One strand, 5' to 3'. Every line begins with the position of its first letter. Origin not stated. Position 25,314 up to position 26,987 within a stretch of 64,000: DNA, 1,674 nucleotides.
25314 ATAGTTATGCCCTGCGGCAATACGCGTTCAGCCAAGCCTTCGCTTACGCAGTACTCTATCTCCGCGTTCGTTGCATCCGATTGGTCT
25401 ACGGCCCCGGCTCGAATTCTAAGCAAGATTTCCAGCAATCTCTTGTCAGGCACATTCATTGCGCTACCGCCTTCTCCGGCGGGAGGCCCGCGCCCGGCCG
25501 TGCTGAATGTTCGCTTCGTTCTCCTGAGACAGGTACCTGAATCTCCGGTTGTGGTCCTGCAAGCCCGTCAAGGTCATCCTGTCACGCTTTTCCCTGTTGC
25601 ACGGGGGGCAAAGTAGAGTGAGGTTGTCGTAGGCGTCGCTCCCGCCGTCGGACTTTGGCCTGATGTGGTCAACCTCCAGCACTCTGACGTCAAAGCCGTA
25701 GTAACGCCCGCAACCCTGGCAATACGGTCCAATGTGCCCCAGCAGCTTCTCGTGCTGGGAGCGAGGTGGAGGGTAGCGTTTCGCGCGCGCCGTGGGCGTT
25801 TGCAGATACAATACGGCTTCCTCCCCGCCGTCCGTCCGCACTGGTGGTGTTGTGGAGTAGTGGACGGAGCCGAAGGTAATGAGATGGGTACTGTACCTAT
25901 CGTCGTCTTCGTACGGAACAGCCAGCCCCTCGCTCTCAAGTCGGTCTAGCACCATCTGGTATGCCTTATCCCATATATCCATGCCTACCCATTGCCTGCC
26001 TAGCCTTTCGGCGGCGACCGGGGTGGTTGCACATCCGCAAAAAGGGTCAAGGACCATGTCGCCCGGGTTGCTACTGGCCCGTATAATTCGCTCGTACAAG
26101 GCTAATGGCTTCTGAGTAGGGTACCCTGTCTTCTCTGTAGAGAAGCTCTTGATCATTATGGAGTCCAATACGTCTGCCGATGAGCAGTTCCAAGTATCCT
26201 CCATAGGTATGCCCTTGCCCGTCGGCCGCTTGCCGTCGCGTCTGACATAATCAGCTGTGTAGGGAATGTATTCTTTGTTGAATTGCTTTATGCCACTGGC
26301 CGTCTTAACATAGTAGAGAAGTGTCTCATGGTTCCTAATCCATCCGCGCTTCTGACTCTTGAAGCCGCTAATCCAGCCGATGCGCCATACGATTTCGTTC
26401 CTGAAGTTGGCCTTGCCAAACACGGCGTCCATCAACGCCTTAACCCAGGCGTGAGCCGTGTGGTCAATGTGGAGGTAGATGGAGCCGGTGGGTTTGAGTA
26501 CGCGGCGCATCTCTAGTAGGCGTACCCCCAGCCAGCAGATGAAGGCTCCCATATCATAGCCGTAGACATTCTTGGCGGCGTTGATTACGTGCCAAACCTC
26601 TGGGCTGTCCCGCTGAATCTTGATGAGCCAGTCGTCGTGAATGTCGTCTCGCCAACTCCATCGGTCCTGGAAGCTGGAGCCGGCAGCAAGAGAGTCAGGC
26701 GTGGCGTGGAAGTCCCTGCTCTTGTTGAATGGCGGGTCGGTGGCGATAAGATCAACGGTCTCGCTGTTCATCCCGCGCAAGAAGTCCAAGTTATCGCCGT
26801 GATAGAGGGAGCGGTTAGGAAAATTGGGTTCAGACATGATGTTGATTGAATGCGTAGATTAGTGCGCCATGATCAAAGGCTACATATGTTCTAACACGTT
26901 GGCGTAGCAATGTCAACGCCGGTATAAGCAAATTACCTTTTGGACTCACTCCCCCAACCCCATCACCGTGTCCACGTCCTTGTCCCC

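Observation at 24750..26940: Low-GC three-gene islet: DNA methyltransferase-HNH nuclease fusion coupled to two orphan small proteins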

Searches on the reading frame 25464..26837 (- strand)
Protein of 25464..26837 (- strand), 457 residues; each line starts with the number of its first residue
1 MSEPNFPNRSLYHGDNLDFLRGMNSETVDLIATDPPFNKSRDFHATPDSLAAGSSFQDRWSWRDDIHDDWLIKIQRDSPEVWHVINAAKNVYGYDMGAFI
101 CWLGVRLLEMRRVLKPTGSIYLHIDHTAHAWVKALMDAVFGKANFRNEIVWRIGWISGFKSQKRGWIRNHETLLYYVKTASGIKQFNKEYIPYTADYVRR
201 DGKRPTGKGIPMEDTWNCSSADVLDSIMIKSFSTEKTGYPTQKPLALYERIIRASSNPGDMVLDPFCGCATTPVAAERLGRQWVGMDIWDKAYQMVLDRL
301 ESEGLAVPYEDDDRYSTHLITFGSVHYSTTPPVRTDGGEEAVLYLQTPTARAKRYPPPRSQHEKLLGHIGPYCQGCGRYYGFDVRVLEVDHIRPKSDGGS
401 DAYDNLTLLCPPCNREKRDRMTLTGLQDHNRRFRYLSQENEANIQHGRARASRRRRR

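Call 3: search_protein_families(library=pfam, proteins=[window:25464-26837:-], max_evalue=1)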
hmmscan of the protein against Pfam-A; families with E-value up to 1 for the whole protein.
window:25464-26837:- (457 aa): 7 families
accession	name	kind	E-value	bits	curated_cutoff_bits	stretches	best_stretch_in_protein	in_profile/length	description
PF01555.25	N6_N4_Mtase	-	4.7e-42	144.9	26.7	1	28-295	1-218/221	DNA methylase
PF01844.29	HNH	-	4.6e-13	49.5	21.4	1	373-420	1-47/47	HNH endonuclease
PF14279.12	HNH_5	-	6e-09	36.1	27.5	1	373-422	1-48/56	HNH endonuclease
PF13395.12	HNH_4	-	1e-06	29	22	1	386-421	17-52/54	HNH endonuclease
PF01170.24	UPF0020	-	0.0028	17.8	22.3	1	254-284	24-54/197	RMKL-like, methyltransferase domain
PF03602.21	Cons_hypoth95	-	0.12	12.5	24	0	14-51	98-137/182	Conserved hypothetical protein 95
PF08241.18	Methyltransf_11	-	0.2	12.7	21.2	0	107-121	80-94/95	Methyltransferase domain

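Call 4: search_protein_families(library=padloc, proteins=[window:25464-26837:-], max_evalue=1)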
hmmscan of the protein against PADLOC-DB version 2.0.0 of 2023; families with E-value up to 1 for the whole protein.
window:25464-26837:- (457 aa): 85 families (the best 25 are shown)
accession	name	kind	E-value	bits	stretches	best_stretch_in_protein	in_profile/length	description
PDLC03339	MTase_II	-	5.9e-47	158.3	2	95-302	56-273/399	Type II methyltransferase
PDLC03300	MTase_II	-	3.6e-46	155.6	2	83-303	70-279/302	Type II methyltransferase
PDLC03371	MTase_II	-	1.6e-39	134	1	9-303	11-255/260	Type II methyltransferase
PDLC03299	MTase_II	-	8.8e-39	131.7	2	98-301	61-258/296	Type II methyltransferase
PDLC03354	MTase_II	-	1.9e-36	124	3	234-303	320-385/425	Type II methyltransferase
PDLC03636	MTase_III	-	2.4e-32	110.5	3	100-194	97-186/575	Type III methyltransferase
PDLC03238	MTase_II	-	7.6e-26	89.1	2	99-290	171-355/428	Type II methyltransferase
PDLC03633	MTase_III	-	4.3e-25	86.4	1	87-298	139-351/616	Type III methyltransferase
PDLC03265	MTase_II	-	6.7e-24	82.9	3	229-300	257-328/333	Type II methyltransferase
PDLC03216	MTase_II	-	3e-23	80.4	2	107-301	80-256/364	Type II methyltransferase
PDLC03738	oMTase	-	4.6e-23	79.5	2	106-293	88-257/376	orphan methyltransferase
PDLC03644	MTase_III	-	1.6e-22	78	2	99-188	109-196/542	Type III methyltransferase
PDLC03320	MTase_II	-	1.6e-22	78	2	112-302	92-276/289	Type II methyltransferase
PDLC03638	MTase_III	-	1.4e-21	74.6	2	234-301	610-678/816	Type III methyltransferase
PDLC03635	MTase_III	-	1.6e-21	74.7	2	210-300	480-572/708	Type III methyltransferase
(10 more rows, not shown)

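Call 5: search_protein_families(library=ncbifam, proteins=[window:25464-26837:-], max_evalue=1)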
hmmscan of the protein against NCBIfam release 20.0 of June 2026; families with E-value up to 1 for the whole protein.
window:25464-26837:- (457 aa): 8 families
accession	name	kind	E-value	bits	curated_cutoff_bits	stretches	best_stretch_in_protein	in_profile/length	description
NF008572.0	PRK11524.1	equivalog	1.2e-29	103.4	292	2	94-302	56-258/294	adenine-specific DNA-methyltransferase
NF050803.1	DnaMtaseCcrMCaul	equivalog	1.2e-22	80.3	830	2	107-301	72-248/350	adenine-specific DNA-methyltransferase CcrM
NF010253.0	PRK13699.1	subfamily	4.8e-13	49.3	244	1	231-302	137-207/226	DNA methyltransferase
NF040563.1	guided_IscB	equivalog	9.4e-12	44.7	175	1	363-432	185-249/314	RNA-guided endonuclease IscB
NF049971.1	CRISPR_Cas9d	exception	4.9e-08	32.1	375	1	361-422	536-598/986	type II CRISPR RNA-guided endonuclease Cas9d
TIGR01865.2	cas_Csn1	equivalog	7.7e-05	21.1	100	1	387-437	594-645/1070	type II CRISPR RNA-guided endonuclease Cas9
TIGR01177.1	TIGR01177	hypoth_equivalog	0.00014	21.3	316.55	1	254-289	173-213/330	TIGR01177 family methyltransferase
NF043040.1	corrin_prot_MT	hypoth_equivalog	0.03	13.7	180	1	246-305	29-88/216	corrinoid protein-associated methyltransferase CpaM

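Call 9: find_homologous_proteins(query=window:25464-26837:-, max_evalue=0.00001)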
Query window:25464-26837:- (457 aa): 8000 proteins with E <= 0.00001 among 8000 candidates; the best 120 are listed.
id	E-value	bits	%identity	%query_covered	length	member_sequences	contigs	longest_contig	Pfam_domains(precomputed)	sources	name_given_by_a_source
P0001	0.0e+0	1096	100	100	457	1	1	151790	PF13395.13,PF01844.30,PF14279.13,PF01555.25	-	-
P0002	2.5e-234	796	70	97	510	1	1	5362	PF13395.13,PF01844.30,PF14279.13,PF01555.25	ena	-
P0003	2.4e-228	777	81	52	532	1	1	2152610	PF13395.13,PF01844.30,PF14279.13,PF01555.25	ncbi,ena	-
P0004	5.3e-228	776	68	97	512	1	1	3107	PF13395.13,PF01844.30,PF14279.13,PF01555.25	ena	-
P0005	7.6e-226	768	72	98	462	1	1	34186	PF13395.13,PF01844.30,PF14279.13,PF01555.25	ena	-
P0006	2.4e-219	747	76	54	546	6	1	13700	PF13395.13,PF01844.30,PF14279.13,PF01555.25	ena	-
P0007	7.0e-202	689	67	98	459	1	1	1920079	PF13395.13,PF01844.30,PF14279.13,PF01555.25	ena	-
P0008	4.6e-201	687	67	98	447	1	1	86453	PF13395.13,PF01844.30,PF14279.13,PF01555.25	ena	-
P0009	2.2e-199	681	65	98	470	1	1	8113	PF01844.30,PF14279.13,PF01555.25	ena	-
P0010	5.0e-196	670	67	95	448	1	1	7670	PF13395.13,PF01844.30,PF14279.13,PF01555.25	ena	-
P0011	1.3e-195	669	67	98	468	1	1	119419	PF13395.13,PF01844.30,PF14279.13,PF01555.25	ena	-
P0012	1.9e-192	658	59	100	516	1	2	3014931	PF01844.30,PF14279.13,PF01555.25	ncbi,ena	-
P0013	2.0e-192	658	59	100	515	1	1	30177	PF01844.30,PF14279.13,PF01555.25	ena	-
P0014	1.4e-190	652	64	97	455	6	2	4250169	PF13395.13,PF01844.30,PF14279.13,PF01555.25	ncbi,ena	-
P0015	4.0e-190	651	64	97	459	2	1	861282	PF13395.13,PF01844.30,PF14279.13,PF01555.25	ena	-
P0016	1.1e-189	649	63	97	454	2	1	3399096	PF13395.13,PF01844.30,PF14279.13,PF01555.25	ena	-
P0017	1.1e-189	649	58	99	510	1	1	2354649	PF13395.13,PF01844.30,PF14279.13,PF01555.25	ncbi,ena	-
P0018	2.6e-189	648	60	58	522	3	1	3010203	PF13395.13,PF01844.30,PF14279.13,PF01555.25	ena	-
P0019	4.6e-189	647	67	54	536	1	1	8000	PF13395.13,PF01844.30,PF01555.25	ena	-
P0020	1.0e-188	646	62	97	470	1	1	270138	PF13395.13,PF01844.30,PF14279.13,PF01555.25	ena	-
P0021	1.3e-188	646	62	97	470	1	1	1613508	PF13395.13,PF01844.30,PF14279.13,PF01555.25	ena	-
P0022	2.0e-188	645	62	97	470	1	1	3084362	PF13395.13,PF01844.30,PF14279.13,PF01555.25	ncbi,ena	-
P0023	6.0e-188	643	56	100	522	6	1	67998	PF13395.13,PF01844.30,PF14279.13,PF01555.25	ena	-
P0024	9.2e-188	643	70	49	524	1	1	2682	PF13395.13,PF01844.30,PF14279.13,PF01555.25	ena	-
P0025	1.1e-187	643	62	97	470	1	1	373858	PF13395.13,PF01844.30,PF14279.13,PF01555.25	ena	-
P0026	2.5e-187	641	62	96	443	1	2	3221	PF01844.30,PF01555.25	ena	-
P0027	4.3e-187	641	63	98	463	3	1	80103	PF13395.13,PF01844.30,PF14279.13,PF01555.25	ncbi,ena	-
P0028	5.5e-187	640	62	97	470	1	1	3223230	PF13395.13,PF01844.30,PF14279.13,PF01555.25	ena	-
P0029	3.4e-186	638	57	97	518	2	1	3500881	PF13395.13,PF01844.30,PF14279.13,PF01555.25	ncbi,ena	-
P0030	1.5e-185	636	62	98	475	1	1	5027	PF13395.13,PF01844.30,PF01555.25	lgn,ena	-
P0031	1.6e-185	635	63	98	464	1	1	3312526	PF13395.13,PF01844.30,PF14279.13,PF01555.25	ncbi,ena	-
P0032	1.6e-185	635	61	99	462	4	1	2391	PF01844.30,PF14279.13,PF01555.25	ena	-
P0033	1.7e-185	635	58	100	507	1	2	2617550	PF13395.13,PF01844.30,PF14279.13,PF01555.25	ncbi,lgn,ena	-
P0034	1.9e-185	635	57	98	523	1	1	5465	PF13395.13,PF01844.30,PF14279.13,PF01555.25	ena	-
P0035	2.3e-185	635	58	100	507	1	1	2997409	PF13395.13,PF01844.30,PF14279.13,PF01555.25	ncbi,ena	-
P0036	6.5e-185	633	63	98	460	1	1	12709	PF01844.30,PF14279.13,PF01555.25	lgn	-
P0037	6.9e-185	633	62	96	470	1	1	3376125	PF13395.13,PF01844.30,PF14279.13,PF01555.25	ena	-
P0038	8.2e-185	633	62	100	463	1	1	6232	PF13395.13,PF01844.30,PF14279.13,PF01555.25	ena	-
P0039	8.4e-185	633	69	49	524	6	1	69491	PF01844.30,PF14279.13,PF01555.25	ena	-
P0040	1.5e-184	632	57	98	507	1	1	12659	PF13395.13,PF01844.30,PF14279.13,PF01555.25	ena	-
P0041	1.6e-184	632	60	98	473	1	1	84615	PF13395.13,PF01844.30,PF14279.13,PF01555.25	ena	-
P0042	2.1e-184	632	73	47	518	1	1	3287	PF13395.13,PF01844.30,PF14279.13,PF01555.25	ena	-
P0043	3.9e-184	631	62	96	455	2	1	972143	PF13395.13,PF01844.30,PF14279.13,PF01555.25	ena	-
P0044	1.3e-183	629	56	98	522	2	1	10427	PF13395.13,PF01844.30,PF14279.13,PF01555.25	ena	-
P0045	1.3e-183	629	58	98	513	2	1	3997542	PF13395.13,PF01844.30,PF14279.13,PF01555.25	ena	-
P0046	1.4e-183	629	56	100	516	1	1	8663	PF01844.30,PF14279.13,PF01555.25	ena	-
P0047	1.4e-183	629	58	98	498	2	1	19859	PF13395.13,PF01844.30,PF14279.13,PF01555.25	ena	-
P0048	3.3e-183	628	62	97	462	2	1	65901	PF13395.13,PF01844.30,PF14279.13,PF01555.25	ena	-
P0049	4.7e-183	627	62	96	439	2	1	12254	PF01844.30,PF01555.25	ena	-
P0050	1.3e-182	626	60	99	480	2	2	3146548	PF01844.30,PF01555.25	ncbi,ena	-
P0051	1.4e-182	626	66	49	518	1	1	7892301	PF13395.13,PF01844.30,PF14279.13,PF01555.25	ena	-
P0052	1.6e-182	626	57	96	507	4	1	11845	PF13395.13,PF01844.30,PF14279.13,PF01555.25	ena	-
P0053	1.9e-182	625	58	97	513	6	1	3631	PF13395.13,PF01844.30,PF14279.13,PF01555.25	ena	-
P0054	2.2e-182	625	62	98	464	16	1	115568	PF01844.30,PF14279.13,PF01555.25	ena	-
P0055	4.2e-182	624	61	100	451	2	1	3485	PF13395.13,PF01844.30,PF14279.13,PF01555.25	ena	-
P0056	1.8e-181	622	63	94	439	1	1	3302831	PF13395.13,PF01844.30,PF14279.13,PF01555.25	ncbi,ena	-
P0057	2.5e-181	622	60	99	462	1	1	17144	PF01844.30,PF01555.25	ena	-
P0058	3.7e-181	621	61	97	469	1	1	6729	PF01844.30,PF14279.13,PF01555.25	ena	-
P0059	4.5e-181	621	58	98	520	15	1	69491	PF13395.13,PF01844.30,PF14279.13,PF01555.25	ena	-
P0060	7.4e-181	620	56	98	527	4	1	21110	PF01844.30,PF14279.13,PF01555.25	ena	-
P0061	8.5e-181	620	58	97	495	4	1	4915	PF13395.13,PF01844.30,PF01555.25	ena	-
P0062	8.6e-181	620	57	97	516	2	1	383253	PF13395.13,PF01844.30,PF14279.13,PF01555.25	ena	-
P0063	8.7e-181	620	57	97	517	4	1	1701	PF13395.13,PF01844.30,PF14279.13,PF01555.25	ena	-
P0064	1.3e-180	619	71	46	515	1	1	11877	PF13395.13,PF01844.30,PF14279.13,PF01555.25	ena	-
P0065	2.2e-180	618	55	98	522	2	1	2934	PF13395.13,PF01844.30,PF14279.13,PF01555.25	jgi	-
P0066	2.7e-180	618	60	98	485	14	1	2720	PF01844.30,PF14279.13,PF01555.25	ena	-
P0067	3.8e-180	618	53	98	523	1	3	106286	PF01844.30,PF14279.13,PF01555.25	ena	-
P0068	4.4e-180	618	63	98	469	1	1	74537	PF13395.13,PF01844.30,PF14279.13,PF01555.25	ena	-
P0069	4.4e-180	618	56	65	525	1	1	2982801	PF01844.30,PF14279.13,PF01555.25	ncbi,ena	-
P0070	4.7e-180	617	58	98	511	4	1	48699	PF13395.13,PF01844.30,PF14279.13,PF01555.25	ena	-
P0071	6.0e-180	617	56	98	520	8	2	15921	PF13395.13,PF01844.30,PF14279.13,PF01555.25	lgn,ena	-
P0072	7.1e-180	617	55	98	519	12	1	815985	PF01844.30,PF14279.13,PF01555.25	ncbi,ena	-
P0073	1.0e-179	616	61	97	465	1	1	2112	PF13395.13,PF01844.30,PF14279.13,PF01555.25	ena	-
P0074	1.2e-179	616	55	97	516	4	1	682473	PF13395.13,PF01844.30,PF14279.13,PF01555.25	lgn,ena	-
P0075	1.8e-179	615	63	96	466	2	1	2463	PF13395.13,PF01844.30,PF14279.13,PF01555.25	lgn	-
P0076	2.1e-179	615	62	99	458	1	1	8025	PF13395.13,PF01844.30,PF14279.13,PF01555.25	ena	-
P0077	2.7e-179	615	60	98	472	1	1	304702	PF01844.30,PF14279.13,PF01555.25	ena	-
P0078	3.1e-179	615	62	98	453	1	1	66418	PF13395.13,PF01844.30,PF14279.13,PF01555.25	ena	-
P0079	4.7e-179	614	59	100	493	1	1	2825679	PF13395.13,PF01844.30,PF14279.13,PF01555.25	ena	-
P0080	6.4e-179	614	55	98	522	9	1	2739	PF13395.13,PF01844.30,PF14279.13,PF01555.25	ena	-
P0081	7.7e-179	613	59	97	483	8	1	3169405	PF01844.30,PF14279.13,PF01555.25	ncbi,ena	-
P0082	9.2e-179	613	56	98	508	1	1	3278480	PF13395.13,PF01844.30,PF14279.13,PF01555.25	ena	-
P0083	9.9e-179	613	72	45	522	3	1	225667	PF13395.13,PF01844.30,PF14279.13,PF01555.25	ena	-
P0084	1.4e-178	613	55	98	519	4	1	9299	PF13395.13,PF01844.30,PF14279.13,PF01555.25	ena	-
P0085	1.6e-178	612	65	54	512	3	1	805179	PF13395.13,PF01844.30,PF01555.25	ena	-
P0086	2.7e-178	612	62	99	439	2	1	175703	PF13395.13,PF01844.30,PF14279.13,PF01555.25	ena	-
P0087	3.7e-178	611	54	97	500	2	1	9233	PF01844.30,PF14279.13,PF01555.25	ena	-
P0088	3.8e-178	611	57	98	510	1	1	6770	PF13395.13,PF01844.30,PF14279.13,PF01555.25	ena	-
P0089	7.0e-178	610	59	98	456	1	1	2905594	PF13395.13,PF01844.30,PF14279.13,PF01555.25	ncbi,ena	-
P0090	7.0e-178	610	60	98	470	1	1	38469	PF13395.13,PF01844.30,PF14279.13,PF01555.25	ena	-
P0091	8.0e-178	610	59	98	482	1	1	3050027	PF01844.30,PF14279.13,PF01555.25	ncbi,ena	-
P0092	8.2e-178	610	55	98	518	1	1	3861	PF13395.13,PF01844.30,PF14279.13,PF01555.25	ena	-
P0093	1.0e-177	610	58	65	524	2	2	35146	PF13395.13,PF01844.30,PF14279.13,PF01555.25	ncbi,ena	-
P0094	1.1e-177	610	59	96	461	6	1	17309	PF01844.30,PF14279.13,PF01555.25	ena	-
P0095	1.3e-177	609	60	99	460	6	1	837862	PF01844.30,PF14279.13,PF01555.25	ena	-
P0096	1.6e-177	609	65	54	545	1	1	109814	PF13395.13,PF01844.30,PF14279.13,PF01555.25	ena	-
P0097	2.5e-177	608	61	97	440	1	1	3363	PF01844.30,PF14279.13,PF01555.25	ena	-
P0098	3.1e-177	608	57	97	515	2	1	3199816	PF13395.13,PF01844.30,PF14279.13,PF01555.25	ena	-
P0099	4.6e-177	608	56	98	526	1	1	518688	PF13395.13,PF01844.30,PF14279.13,PF01555.25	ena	-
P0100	5.3e-177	607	60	98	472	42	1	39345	PF01844.30,PF14279.13,PF01555.25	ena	-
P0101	5.5e-177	607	61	96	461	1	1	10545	PF13395.13,PF01844.30,PF14279.13,PF01555.25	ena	-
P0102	8.1e-177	607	56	98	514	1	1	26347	PF01844.30,PF14279.13,PF01555.25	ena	-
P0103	1.1e-176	606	64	52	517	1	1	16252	PF01844.30,PF14279.13,PF01555.25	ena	-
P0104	1.1e-176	606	64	50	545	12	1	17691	PF13395.13,PF01844.30,PF14279.13,PF01555.25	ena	-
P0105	1.5e-176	606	61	51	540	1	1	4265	PF01844.30,PF14279.13,PF01555.25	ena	-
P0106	1.7e-176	606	66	52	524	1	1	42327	PF13395.13,PF01844.30,PF14279.13,PF01555.25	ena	-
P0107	2.2e-176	605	59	100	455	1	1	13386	PF13395.13,PF01844.30,PF14279.13,PF01555.25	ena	-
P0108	4.0e-176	604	59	98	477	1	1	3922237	PF01844.30,PF14279.13,PF01555.25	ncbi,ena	-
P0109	4.6e-176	604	59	97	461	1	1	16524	PF01844.30,PF14279.13,PF01555.25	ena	-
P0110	5.5e-176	604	60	96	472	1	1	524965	PF13395.13,PF01844.30,PF14279.13,PF01555.25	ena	-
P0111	5.5e-176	604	55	98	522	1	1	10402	PF13395.13,PF01844.30,PF14279.13,PF01555.25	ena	-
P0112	7.8e-176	603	56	100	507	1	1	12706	PF13395.13,PF01844.30,PF14279.13,PF01555.25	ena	-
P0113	8.8e-176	603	61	95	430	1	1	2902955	PF01844.30,PF01555.25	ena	-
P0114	9.4e-176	603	55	97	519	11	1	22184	PF13395.13,PF01844.30,PF14279.13,PF01555.25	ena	-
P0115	1.7e-175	602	65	53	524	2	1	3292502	PF01844.30,PF14279.13,PF01555.25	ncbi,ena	-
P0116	2.9e-175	602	55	98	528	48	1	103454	PF13395.13,PF01844.30,PF14279.13,PF01555.25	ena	-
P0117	3.0e-175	602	59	96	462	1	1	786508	PF13395.13,PF01844.30,PF14279.13,PF01555.25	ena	-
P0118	3.5e-175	601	57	98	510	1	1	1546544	PF13395.13,PF01844.30,PF14279.13,PF01555.25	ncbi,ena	-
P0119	4.1e-175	601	59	98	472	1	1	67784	PF01844.30,PF14279.13,PF01555.25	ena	-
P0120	4.1e-175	601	60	98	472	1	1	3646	PF01844.30,PF14279.13,PF01555.25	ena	-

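Call 10: find_related_loci(query=window:25464-26837:-, collection=genome_contigs, flank=6000)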
Query window:25464-26837:- (457 aa) in genome_contigs; peptide patterns used: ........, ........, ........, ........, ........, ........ (x = any residue, [..] = any of these).
229 stretches matched a pattern; 190 encode a relative of the query (tblastn E <= 1e-3); the best 80 are kept; 80 distinct loci.
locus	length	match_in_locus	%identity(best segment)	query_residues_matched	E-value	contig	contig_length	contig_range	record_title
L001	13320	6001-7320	64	1-445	0e+0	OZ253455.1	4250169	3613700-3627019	MAG: Dehalococcoidia bacterium isolate 8f47c5d3-311d-4638-95b8-763d0010c228 genome assembly, chromosome: 1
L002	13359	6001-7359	63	1-449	0e+0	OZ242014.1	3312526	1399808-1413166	MAG: Dehalococcoidia bacterium isolate dc00a5be-81f4-4acd-b4e2-246381d7a392 genome assembly, chromosome: 1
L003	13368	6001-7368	62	1-445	0e+0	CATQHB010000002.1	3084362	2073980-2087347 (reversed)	MAG: uncultured Dehalococcoidia bacterium isolate 5e02e7df-9ff6-4248-8782-bae42c8afb25 genome assembly, contig: contig_2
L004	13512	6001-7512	58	1-457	5e-180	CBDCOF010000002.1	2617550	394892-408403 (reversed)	MAG: Dehalococcoidia bacterium isolate f6db25fd-3272-4cc8-8767-510b53d0c936 genome assembly, contig: contig_2, whole gen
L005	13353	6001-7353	59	1-450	1e-177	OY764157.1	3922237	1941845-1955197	MAG: Aggregatilineales bacterium isolate e8f4d38d-de70-4490-8638-1b8803f995b9 genome assembly, chromosome: 1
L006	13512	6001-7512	57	1-444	1e-173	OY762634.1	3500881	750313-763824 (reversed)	MAG: Dehalococcoidia bacterium isolate 5218cef7-9544-4829-ade7-f4022e2b34b8 genome assembly, chromosome: 1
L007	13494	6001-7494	57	1-447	9e-170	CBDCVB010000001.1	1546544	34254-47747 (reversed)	MAG: Dehalococcoidia bacterium isolate d5c82b8d-a2a1-4fea-8c1d-b29084ec870d genome assembly, contig: contig_1, whole gen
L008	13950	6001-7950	59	1-440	3e-169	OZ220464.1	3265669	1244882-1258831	MAG: Dehalococcoidia bacterium isolate 865023ef-8e16-4315-bfec-facb54b4b210 genome assembly, chromosome: 1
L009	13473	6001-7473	55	1-444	2e-167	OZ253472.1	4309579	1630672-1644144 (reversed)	MAG: Dehalococcoidia bacterium isolate 530a8394-237e-405c-b316-5e5b388c5070 genome assembly, chromosome: 1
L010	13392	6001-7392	57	5-440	4e-167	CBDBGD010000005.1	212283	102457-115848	MAG: Dehalococcoidia bacterium isolate 071da621-6304-4d5e-9b44-e96b0957c40d genome assembly, contig: contig_5, whole gen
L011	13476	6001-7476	54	1-449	3e-166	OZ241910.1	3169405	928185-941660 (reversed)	MAG: Phototrophicaceae bacterium isolate b4d640d6-794a-4a8a-862b-13f166692844 genome assembly, chromosome: 1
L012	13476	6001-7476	53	1-449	9e-165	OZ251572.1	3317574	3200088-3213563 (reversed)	MAG: Phototrophicaceae bacterium isolate 839f7085-d8f4-484a-8687-2983d43446a4 genome assembly, chromosome: 1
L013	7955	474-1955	54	1-447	1e-162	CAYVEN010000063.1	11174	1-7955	MAG TPA_asm: uncultured Dehalococcoidia bacterium isolate SRP109090_co1_259 genome assembly, contig: NODE_8861_length_11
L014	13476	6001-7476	53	1-449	5e-161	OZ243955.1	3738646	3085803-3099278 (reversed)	MAG: Aggregatilineales bacterium isolate 615d4995-bd2f-4452-af07-51a2ff7b996e genome assembly, chromosome: 1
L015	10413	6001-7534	53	1-447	5e-150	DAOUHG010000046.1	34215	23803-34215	MAG TPA_asm: Dehalococcoidia bacterium isolate S1_7 k129_354992, whole genome shotgun sequence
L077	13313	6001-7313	65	1-441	8e-160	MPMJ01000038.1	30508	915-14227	MAG: SAR202 cluster bacterium bin16 NODE_2236_length_30508_cov_11.8908_ID_4471, whole genome shotgun sequence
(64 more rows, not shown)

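Call 11: find_encoding_contigs(protein=window:25464-26837:-, flank=10000, max_places=4)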
Protein window:25464-26837:- (457 aa): no gene with exactly this product is on record in the collection.

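Call 16: find_encoding_contigs(protein=P0005, flank=6000, max_places=3)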
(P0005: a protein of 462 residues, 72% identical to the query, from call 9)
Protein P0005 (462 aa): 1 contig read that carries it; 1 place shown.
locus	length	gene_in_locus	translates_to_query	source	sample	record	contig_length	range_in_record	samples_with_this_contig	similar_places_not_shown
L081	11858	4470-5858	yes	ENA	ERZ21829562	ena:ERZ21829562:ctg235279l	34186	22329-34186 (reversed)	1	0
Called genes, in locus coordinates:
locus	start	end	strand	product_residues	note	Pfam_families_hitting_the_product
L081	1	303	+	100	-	?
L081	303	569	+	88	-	PF00117:GATase, PF07722:Peptidase_C26 (weak)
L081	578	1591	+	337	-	PF02885:Glycos_trans_3N, PF00591:Glycos_transf_3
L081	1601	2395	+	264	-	PF00218:IGPS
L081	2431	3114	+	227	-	PF00697:PRAI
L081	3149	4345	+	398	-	PF00291:PALP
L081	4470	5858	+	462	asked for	PF01555:N6_N4_Mtase, PF01844:HNH, PF13395:HNH_4 (weak), PF14279:HNH_5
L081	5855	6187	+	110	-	-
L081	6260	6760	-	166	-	-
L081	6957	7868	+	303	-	PF00288:GHMP_kinases_N, PF08544:GHMP_kinases_C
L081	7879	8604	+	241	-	PF00696:AA_kinase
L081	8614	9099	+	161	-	PF01842:ACT, PF22468:ACT_9, PF13840:ACT_7, PF01842:ACT, PF22468:ACT_9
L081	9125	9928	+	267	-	PF00535:Glycos_transf_2, PF13641:Glyco_tranf_2_3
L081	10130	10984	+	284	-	PF13181:TPR_8 (faint), PF13424:TPR_12 (weak), PF14559:TPR_19 (weak), PF00515:TPR_1 (weak), PF07719:TPR_2 (weak)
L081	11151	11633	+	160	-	-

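Call 17: find_encoding_contigs(protein=P0003, flank=6000, max_places=3)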
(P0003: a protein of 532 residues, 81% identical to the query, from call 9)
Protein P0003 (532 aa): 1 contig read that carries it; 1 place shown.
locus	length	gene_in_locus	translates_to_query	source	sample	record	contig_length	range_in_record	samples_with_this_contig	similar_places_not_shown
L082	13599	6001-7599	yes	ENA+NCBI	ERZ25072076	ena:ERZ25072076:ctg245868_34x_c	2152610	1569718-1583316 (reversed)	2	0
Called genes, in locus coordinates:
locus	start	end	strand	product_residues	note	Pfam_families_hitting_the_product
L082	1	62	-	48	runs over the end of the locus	-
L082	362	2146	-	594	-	PF01555:N6_N4_Mtase, PF04471:Mrr_cat, PF22722:NA-iREase1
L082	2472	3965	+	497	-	PF14010:PEPcase_2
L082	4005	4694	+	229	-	PF00697:PRAI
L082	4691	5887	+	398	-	PF00291:PALP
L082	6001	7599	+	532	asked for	PF01555:N6_N4_Mtase, PF01844:HNH, PF14279:HNH_5, PF13395:HNH_4 (weak)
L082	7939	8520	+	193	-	-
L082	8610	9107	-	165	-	-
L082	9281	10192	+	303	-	PF00288:GHMP_kinases_N, PF08544:GHMP_kinases_C (weak)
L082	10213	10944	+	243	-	PF00696:AA_kinase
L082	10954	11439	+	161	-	PF01842:ACT, PF13740:ACT_6 (faint), PF22468:ACT_9, PF13840:ACT_7, PF22468:ACT_9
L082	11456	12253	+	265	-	PF00535:Glycos_transf_2, PF13641:Glyco_tranf_2_3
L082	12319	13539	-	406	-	-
